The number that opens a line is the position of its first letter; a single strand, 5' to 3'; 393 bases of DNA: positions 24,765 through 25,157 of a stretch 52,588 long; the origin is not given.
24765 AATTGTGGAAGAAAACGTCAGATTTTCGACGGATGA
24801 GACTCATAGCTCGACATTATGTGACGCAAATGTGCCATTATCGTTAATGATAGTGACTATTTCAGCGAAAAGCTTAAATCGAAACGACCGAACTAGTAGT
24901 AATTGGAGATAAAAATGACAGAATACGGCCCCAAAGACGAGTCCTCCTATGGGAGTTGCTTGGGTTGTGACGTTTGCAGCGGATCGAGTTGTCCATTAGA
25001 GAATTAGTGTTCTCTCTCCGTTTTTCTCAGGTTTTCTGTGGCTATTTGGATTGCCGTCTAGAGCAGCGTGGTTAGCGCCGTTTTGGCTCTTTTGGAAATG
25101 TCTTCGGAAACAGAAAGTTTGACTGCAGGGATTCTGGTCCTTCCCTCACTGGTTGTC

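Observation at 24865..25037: Free-standing 30-aa Cys-rich mini-gene (CX2CX2CX4CP) with its own promoter, SD and terminator, 2 kb from a radical SAM/SPASM maturase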

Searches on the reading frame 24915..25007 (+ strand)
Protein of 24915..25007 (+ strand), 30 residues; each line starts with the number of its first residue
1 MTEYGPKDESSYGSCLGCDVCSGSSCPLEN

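Call 6: search_protein_families(library=pfam, proteins=[window:24915-25007:+], max_evalue=0.01)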
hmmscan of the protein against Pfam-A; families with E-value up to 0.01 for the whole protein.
window:24915-25007:+ (30 aa): 0 families

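Call 9: find_encoding_contigs(protein=window:24915-25007:+, flank=10000)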
Protein window:24915-25007:+ (30 aa): no gene with exactly this product is on record in the collection.

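Call 15: search_protein_families(library=ncbifam, proteins=[window:24915-25007:+], max_evalue=0.01)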
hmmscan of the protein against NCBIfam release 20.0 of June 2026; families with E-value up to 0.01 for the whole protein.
window:24915-25007:+ (30 aa): 0 families

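Call 20: search_protein_families(library=ncbifam, proteins=[window:24915-25004:+], max_evalue=10)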
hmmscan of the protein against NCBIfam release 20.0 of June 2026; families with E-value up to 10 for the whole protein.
seq(30 aa): 0 families

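Call 21: search_protein_families(library=pfam, proteins=[window:24915-25004:+], max_evalue=10)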
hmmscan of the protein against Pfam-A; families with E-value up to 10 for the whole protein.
seq(30 aa): 0 families

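Call 58: list_cluster_members(proteins=[window:24915-25004:+, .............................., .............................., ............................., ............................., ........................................, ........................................, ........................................, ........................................])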
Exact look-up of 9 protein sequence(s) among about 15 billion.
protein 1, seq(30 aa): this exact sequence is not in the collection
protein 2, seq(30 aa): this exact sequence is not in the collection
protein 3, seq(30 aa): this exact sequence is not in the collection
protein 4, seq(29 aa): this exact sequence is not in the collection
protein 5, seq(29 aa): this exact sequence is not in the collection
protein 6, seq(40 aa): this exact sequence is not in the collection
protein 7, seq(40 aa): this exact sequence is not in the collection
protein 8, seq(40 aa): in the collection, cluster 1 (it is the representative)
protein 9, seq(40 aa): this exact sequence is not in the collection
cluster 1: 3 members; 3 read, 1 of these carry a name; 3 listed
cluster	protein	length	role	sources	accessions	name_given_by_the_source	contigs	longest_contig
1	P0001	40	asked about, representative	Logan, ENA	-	-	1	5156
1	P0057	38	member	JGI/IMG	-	heterodisulfide reductase subunit C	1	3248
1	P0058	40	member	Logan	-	-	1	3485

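Call 64: search_protein_representatives(alignment_id=A5)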
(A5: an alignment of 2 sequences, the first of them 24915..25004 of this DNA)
Query: 2 sequences, 41 profile positions. Proteins with E-value up to 0.001 (for the whole library): 2; up to 1e-10: 1; up to 1e-30: 0. The best 2 are listed.
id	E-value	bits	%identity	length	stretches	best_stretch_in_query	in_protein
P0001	8.2e-24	99.8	-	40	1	1-41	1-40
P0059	7.7e-04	35.9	-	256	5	2-21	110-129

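Call 67: predict_structure(alignment_id=A5)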
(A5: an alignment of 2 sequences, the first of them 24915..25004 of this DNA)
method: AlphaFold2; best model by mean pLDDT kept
length: 30 residues; sequences in the alignment: 2
mean_pLDDT: 52.8   pTM: 0.12
mean pLDDT of the five models: 52.8, 51.0, 50.0, 46.7, 45.3
residues with pLDDT >= 90: 0; 70-90: 0; 50-70: 25; < 50: 5
segments of 3 or more residues with pLDDT < 50: none
pLDDT, mean of each block of 10 residues (from residue 1): 54 51 53
secondary structure: DSSP gave nothing for this model
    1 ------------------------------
elements in order:

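Call 82: search_solved_structures(query=A4, max_evalue=10)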
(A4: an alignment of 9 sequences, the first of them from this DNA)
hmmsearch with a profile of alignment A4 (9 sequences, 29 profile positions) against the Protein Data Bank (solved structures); distinct sequences matched with E-value up to 10: 7.
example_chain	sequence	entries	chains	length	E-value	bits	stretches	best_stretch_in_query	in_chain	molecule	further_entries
2z8q_A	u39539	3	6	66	0.29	14.6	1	11-26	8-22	Ferredoxin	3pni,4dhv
8gbq_B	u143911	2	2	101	0.96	12.9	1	7-20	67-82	E3 ubiquitin-protein ligase RNF125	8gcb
9uas_C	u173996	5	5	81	1.7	12.1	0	11-26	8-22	Photosystem I iron-sulfur center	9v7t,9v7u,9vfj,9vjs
9l0a_C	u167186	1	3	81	2.7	11.4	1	11-27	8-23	Photosystem I iron-sulfur center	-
5k2m_E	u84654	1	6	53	3.2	11.2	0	16-23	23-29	Probable lysine biosynthesis protein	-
5dka_A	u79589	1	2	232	6.6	10.2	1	7-20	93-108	E3 ubiquitin-protein ligase RNF125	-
1k0t_A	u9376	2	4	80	7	10.1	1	11-27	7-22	PSAC SUBUNIT OF PHOTOSYSTEM I | Photosystem I iron-sulfur center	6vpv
